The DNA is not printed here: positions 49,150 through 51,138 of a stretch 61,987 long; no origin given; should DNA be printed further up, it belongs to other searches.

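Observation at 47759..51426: Lipoyl-carrier (GcvH-like) gene translationally coupled to a soluble TfrAB-type thiol:fumarate-reductase-like enzyme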

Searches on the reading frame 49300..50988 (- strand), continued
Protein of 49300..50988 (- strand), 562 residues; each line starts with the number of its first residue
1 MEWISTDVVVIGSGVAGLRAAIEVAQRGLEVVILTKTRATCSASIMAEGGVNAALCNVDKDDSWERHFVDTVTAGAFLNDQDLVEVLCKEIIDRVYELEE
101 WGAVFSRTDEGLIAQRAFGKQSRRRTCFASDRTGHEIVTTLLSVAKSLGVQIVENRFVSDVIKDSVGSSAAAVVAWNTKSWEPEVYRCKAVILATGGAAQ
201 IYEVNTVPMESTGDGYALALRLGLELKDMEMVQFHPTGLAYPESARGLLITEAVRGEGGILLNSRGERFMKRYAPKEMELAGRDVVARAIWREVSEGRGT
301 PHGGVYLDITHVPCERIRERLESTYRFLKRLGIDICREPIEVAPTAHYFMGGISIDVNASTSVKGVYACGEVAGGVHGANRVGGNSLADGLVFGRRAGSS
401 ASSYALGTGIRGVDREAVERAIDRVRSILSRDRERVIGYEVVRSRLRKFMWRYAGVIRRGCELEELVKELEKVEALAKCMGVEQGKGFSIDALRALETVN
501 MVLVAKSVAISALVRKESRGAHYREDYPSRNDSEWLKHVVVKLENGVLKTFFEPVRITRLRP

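Call 48: search_solved_structures(query=window:49300-50988:-, max_evalue=1e-104, show_alignments=3)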
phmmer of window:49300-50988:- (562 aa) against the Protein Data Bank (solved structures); distinct sequences matched with E-value up to 1e-104: 3.
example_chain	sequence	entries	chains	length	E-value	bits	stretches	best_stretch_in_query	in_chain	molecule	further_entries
7d6v_A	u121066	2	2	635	1.1e-119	403.7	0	4-276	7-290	Succinate dehydrogenase subunit A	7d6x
6lum_A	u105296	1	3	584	3.1e-115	389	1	7-544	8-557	Succinate dehydrogenase subunit A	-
1nek_A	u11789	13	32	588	3e-105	356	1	7-541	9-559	Succinate dehydrogenase flavoprotein subunit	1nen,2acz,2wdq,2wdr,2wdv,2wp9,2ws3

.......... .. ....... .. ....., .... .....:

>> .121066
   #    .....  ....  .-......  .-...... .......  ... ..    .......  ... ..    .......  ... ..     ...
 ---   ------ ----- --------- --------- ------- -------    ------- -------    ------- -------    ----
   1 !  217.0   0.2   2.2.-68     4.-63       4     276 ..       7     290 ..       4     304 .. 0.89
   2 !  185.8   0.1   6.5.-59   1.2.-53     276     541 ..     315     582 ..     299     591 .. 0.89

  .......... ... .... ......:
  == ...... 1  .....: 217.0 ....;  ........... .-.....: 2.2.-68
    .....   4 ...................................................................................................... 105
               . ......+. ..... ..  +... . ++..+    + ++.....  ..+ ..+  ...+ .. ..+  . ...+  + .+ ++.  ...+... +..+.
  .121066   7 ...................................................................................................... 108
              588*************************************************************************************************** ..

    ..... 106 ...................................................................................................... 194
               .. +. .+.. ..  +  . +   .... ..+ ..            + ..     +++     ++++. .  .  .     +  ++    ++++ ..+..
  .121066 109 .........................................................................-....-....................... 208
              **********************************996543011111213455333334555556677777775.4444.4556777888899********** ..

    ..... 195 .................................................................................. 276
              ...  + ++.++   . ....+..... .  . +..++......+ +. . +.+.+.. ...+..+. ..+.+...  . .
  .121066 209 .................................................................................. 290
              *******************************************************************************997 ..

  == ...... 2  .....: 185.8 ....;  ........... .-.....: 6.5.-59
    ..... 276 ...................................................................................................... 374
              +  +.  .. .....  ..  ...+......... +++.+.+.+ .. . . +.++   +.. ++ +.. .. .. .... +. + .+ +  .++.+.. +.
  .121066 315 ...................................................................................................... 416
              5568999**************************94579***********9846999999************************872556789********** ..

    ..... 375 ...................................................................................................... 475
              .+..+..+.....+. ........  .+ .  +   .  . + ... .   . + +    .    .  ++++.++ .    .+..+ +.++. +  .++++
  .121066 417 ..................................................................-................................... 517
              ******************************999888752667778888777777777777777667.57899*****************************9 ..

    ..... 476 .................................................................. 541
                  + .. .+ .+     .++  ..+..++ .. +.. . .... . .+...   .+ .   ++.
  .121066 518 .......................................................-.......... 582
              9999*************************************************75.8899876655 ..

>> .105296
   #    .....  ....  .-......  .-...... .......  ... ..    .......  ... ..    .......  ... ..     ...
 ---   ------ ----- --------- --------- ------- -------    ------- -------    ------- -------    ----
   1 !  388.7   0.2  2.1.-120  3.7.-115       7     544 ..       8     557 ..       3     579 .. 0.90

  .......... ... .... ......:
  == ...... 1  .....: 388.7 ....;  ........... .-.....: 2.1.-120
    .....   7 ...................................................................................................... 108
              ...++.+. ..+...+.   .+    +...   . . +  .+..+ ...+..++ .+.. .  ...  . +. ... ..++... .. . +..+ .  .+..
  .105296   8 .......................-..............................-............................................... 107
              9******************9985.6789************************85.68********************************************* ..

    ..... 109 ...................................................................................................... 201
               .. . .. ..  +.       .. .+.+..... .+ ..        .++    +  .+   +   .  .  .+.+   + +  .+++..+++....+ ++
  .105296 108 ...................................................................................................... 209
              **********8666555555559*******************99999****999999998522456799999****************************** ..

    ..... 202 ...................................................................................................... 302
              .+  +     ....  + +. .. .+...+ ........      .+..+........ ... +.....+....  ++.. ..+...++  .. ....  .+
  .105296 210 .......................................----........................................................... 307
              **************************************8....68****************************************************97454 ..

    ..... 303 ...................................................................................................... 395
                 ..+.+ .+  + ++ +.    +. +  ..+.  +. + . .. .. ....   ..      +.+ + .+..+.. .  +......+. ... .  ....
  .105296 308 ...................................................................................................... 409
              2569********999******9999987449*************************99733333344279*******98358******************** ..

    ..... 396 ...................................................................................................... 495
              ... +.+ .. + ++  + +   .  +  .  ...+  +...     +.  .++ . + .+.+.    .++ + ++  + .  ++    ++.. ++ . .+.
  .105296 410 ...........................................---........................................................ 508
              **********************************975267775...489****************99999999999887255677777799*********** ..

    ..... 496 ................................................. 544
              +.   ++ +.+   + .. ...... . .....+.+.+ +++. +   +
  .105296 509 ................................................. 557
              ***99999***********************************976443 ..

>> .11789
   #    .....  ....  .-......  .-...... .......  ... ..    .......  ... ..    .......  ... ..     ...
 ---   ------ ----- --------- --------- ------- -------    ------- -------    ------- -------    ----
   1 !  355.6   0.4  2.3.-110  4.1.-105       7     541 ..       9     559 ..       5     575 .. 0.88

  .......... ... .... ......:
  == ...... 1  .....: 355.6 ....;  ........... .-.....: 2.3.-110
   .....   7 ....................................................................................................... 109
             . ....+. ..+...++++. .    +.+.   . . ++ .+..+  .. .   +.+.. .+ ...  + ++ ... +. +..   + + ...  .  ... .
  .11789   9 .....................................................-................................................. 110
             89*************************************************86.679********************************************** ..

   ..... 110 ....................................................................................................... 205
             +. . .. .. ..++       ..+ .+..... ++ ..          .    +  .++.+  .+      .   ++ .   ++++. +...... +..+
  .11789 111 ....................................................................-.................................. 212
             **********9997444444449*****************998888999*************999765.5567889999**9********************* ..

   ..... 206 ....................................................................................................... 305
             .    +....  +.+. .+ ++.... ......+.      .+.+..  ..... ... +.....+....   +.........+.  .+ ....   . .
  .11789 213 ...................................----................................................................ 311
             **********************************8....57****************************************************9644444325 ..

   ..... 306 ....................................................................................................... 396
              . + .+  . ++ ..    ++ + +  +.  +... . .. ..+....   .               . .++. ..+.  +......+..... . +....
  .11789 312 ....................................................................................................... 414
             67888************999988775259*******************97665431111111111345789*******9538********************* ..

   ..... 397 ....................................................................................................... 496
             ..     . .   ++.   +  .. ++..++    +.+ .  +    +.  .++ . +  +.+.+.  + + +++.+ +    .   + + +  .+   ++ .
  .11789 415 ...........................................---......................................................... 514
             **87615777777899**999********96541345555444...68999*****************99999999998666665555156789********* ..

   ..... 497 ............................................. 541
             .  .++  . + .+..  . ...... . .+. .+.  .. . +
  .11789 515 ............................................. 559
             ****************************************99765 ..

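Call 50: search_protein_families(library=ncbifam, proteins=[L044:5030-5449:+], max_evalue=0.00001)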
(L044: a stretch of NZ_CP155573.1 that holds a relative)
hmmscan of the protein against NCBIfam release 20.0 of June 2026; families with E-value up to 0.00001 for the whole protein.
L044:5030-5449:+ (139 aa): 4 families
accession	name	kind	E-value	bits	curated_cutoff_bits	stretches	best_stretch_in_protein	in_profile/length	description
NF002270.0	PRK01202.1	subfamily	1.9e-34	118.2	117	1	4-129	2-127/129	glycine cleavage system protein GcvH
TIGR00527.1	gcvH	equivalog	2e-28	99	115.85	1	5-129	1-126/129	glycine cleavage system protein GcvH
TIGR03077.1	not_gcvH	equivalog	5.9e-13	48.8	144.05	1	11-109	1-100/110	glycine cleavage protein H-like protein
NF045810.1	GcvH_rel_desulf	equivalog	5.6e-08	32.7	150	1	5-111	11-117/167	GcvH-related protein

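Call 60: search_protein_families(library=ncbifam, proteins=[L044:10775-11848:+, L044:9662-10738:+, L044:5496-6956:+, L044:6953-8122:+], max_evalue=0.000001)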
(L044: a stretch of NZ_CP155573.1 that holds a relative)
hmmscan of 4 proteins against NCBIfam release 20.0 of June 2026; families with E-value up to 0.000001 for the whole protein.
L044:10775-11848:+ (357 aa): 3 families
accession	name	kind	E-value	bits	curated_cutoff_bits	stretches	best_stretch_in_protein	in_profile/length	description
NF053743.1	LipS2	equivalog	4.1e-69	233.2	270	1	15-339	3-292/292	LipS2 family lipoyl synthase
TIGR04043.1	rSAM_MSMEG_0568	hypoth_equivalog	4.9e-17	61.9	303.7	1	123-258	185-315/354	MSMEG_0568 family radical SAM protein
NF045502.1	variant_rSAM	domain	4.8e-15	55.4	125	1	51-264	144-349/357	radical SAM protein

L044:9662-10738:+ (358 aa): 26 families (the best 25 are shown)
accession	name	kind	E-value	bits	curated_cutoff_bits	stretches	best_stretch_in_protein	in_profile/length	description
TIGR02032.1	GG-red-SF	subfamily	4.5e-58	197.3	158.8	1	8-293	1-297/297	geranylgeranyl reductase family protein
NF041160.1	DGGPL_Thplmales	equivalog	5.9e-33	114.4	780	1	7-319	3-338/396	digeranylgeranylglycerophospholipid reductase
TIGR02023.1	BchP-ChlP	subfamily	8.5e-30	104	343.3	1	8-321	1-326/388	geranylgeranyl diphosphate reductase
NF041080.1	DGGGPL_reductase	equivalog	1.3e-29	103.4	580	1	7-301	1-319/447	digeranylgeranylglycerophospholipid reductase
NF049967.1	QhpG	equivalog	7.3e-22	77.9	240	1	10-335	1-329/423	flavin-dependent monooxygenase QhpG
NF045655.1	MkRedMenJ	equivalog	1.1e-19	70.7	700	1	6-324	3-340/406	menaquinone reductase MenJ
NF007450.0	PRK10015.1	subfamily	1.2e-14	53.9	466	0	214-318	248-350/429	FAD-dependent oxidoreductase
NF008519.0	PRK11445.1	equivalog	1.8e-14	53.8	303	1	126-309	134-312/355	FAD-binding protein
NF007542.0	PRK10157.1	subfamily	1.8e-13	50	610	1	6-160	4-173/428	FAD-dependent oxidoreductase FixC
TIGR02028.1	ChlP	equivalog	3.8e-13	49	505.3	1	10-304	3-315/398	geranylgeranyl reductase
NF041385.1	Dggglyphlred_Halo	equivalog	1.1e-12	47.2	700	1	5-208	2-222/405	digeranylgeranylglycerophospholipid reductase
TIGR01790.1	carotene-cycl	subfamily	2.8e-12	46.5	209.5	0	9-175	1-164/387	lycopene cyclase family protein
NF038174.1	maturase_GoxB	equivalog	3.7e-12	46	400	1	9-162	2-166/358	glycine oxidase maturase GoxB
NF004780.0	PRK06126.1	subfamily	6.4e-12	44.5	445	0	4-50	5-51/552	hypothetical protein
NF038171.1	maturase_LodB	equivalog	9.7e-12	44.6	400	0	9-161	1-171/361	lysine-epsilon-oxidase maturase LodB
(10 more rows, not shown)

L044:5496-6956:+ (486 aa): 10 families
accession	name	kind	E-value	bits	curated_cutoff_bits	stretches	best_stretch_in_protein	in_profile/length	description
TIGR00387.1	glcD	equivalog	1.5e-37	129.4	567.9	1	50-450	1-413/413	glycolate oxidase subunit GlcD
NF049975.1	2HglutDHaseYdiJ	equivalog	5.8e-23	80.6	1350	1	40-189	45-196/1018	D-2-hydroxyglutarate dehydrogenase YdiJ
NF008408.0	PRK11230.1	equivalog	1.7e-20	73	897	1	45-451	54-471/499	glycolate oxidase subunit GlcD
NF041227.1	BagG_FevA2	exception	3.8e-14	52.2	850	1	39-215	38-209/455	bagremycin/ferroverdin biosynthesis FAD-dependent oxygenase BagG/FevA2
NF041226.1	BagK_FevA1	equivalog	8.6e-14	50.8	800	1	40-218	34-208/453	bagremycin/ferroverdin biosynthesis FAD-dependent oxygenase BagK/FevA1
NF008439.0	PRK11282.1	equivalog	2e-13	49.9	284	1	64-277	16-229/358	glycolate oxidase subunit GlcE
TIGR01679.1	bact_FAD_ox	subfamily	2.7e-13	49.6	292.25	1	46-215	11-174/419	FAD-linked oxidoreductase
TIGR01676.1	GLDHase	equivalog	1e-12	47.6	458.25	1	49-218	64-230/541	L-galactonolactone dehydrogenase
TIGR01678.1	FAD_lactone_ox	subfamily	2.1e-11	43.4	396.8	1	47-216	15-181/438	sugar 1,4-lactone oxidase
NF053785.1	DcplphribOxDprE1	equivalog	7.3e-09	35.3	500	1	50-238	18-203/449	decaprenylphosphoryl-beta-D-ribose oxidase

L044:6953-8122:+ (389 aa): 10 families
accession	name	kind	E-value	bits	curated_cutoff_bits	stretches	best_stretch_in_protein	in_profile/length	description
NF004898.0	PRK06259.1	equivalog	2.9e-51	174.6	385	1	17-387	136-488/488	fumarate reductase (CoM/CoB) subunit TfrB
NF045670.1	quin_L_LdhH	equivalog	8e-49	166.5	800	2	122-383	442-705/706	L-lactate dehydrogenase (quinone) large subunit LdhH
NF008369.0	PRK11168.1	equivalog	4e-31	108.3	278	1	114-377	136-395/401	anaerobic glycerol-3-phosphate dehydrogenase subunit C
NF045663.1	diclust_near_Sec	equivalog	1.4e-30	106.1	530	1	19-367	310-622/759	pyridine nucleotide-disulfide oxidoreductase/dicluster-binding protein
NF045724.1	ferredox_TmcB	equivalog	1.6e-26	92.9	735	1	16-386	42-427/430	electron transfer complex ferredoxin TmcB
NF045711.1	sulf_resp_HmcF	equivalog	8.6e-25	87.4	750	1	16-363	61-425/457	sulfate respiration complex iron-sulfur protein HmcF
NF045796.1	DsrK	equivalog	5.9e-23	81.2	400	1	16-329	51-378/453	sulfate reduction electron transfer complex DsrMKJOP subunit DsrK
TIGR03379.1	glycerol3P_GlpC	equivalog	3.8e-16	58.8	279.9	1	114-370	132-384/397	anaerobic glycerol-3-phosphate dehydrogenase subunit GlpC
NF008434.0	PRK11274.1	equivalog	1.5e-15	57.1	333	1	17-369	25-394/409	glycolate oxidase subunit GlcF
TIGR00273.1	TIGR00273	equivalog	8.8e-13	47.9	444.8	1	13-106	291-381/432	LutB/LldF family L-lactate oxidation iron-sulfur protein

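Call 68: find_homologous_proteins(query=window:49300-50988:-, max_evalue=1e-60)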
Query window:49300-50988:- (562 aa): 7997 proteins with E <= 1e-60 among 8000 candidates; the best 120 are listed.
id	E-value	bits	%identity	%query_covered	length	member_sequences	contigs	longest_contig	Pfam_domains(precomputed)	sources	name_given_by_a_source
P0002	0.0e+0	1242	100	100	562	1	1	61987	PF01946.24,PF01266.31,PF00890.31,PF07992.21,PF03486.21,PF02910.26,PF01134.29,PF12831.14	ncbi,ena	-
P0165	3.1e-293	991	78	100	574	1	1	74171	PF01946.24,PF01266.31,PF00890.31,PF07992.21,PF03486.21,PF02910.26,PF12831.14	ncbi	-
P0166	1.2e-286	970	76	100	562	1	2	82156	PF01946.24,PF01266.31,PF00890.31,PF07992.21,PF03486.21,PF02910.26,PF12831.14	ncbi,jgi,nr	ncbi:MAG: FAD-dependent oxidoreductase [Crenarchaeota archaeon]|nr:FAD-dependent oxidoreductase [The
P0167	7.9e-277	937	72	100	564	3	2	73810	PF01266.31,PF00890.31,PF07992.21,PF03486.21,PF02910.26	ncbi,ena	-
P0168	6.5e-267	904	71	100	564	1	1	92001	PF01266.31,PF00890.31,PF07992.21,PF03486.21,PF02910.26,PF12831.14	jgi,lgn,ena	-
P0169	3.0e-245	833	67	100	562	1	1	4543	PF01266.31,PF00890.31,PF07992.21,PF03486.21,PF02910.26,PF12831.14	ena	-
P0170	1.2e-242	824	67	100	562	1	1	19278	PF01266.31,PF00890.31,PF07992.21,PF03486.21,PF02910.26,PF12831.14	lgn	-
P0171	1.1e-238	811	66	100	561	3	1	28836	PF01266.31,PF00890.31,PF07992.21,PF03486.21,PF02910.26,PF12831.14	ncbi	-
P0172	1.2e-238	811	65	100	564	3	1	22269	PF01266.31,PF00890.31,PF07992.21,PF03486.21,PF02910.26,PF12831.14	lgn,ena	-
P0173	2.5e-235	800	64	100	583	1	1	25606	PF01946.24,PF01266.31,PF00890.31,PF07992.21,PF03486.21,PF02910.26,PF12831.14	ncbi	-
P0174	2.7e-230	784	62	100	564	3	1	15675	PF01266.31,PF00890.31,PF07992.21,PF03486.21,PF02910.26,PF12831.14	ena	-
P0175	1.0e-227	775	61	100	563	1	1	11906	PF01946.24,PF01266.31,PF00890.31,PF07992.21,PF03486.21,PF02910.26,PF12831.14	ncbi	-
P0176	1.4e-218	745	67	90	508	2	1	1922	PF01266.31,PF00890.31,PF07992.21,PF03486.21,PF02910.26,PF12831.14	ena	-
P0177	2.6e-217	741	61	100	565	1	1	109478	PF01266.31,PF00890.31,PF07992.21,PF03486.21,PF02910.26,PF12831.14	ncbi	-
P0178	1.5e-209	715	60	100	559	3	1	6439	PF01946.24,PF01266.31,PF00890.31,PF07992.21,PF03486.21,PF02910.26,PF12831.14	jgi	-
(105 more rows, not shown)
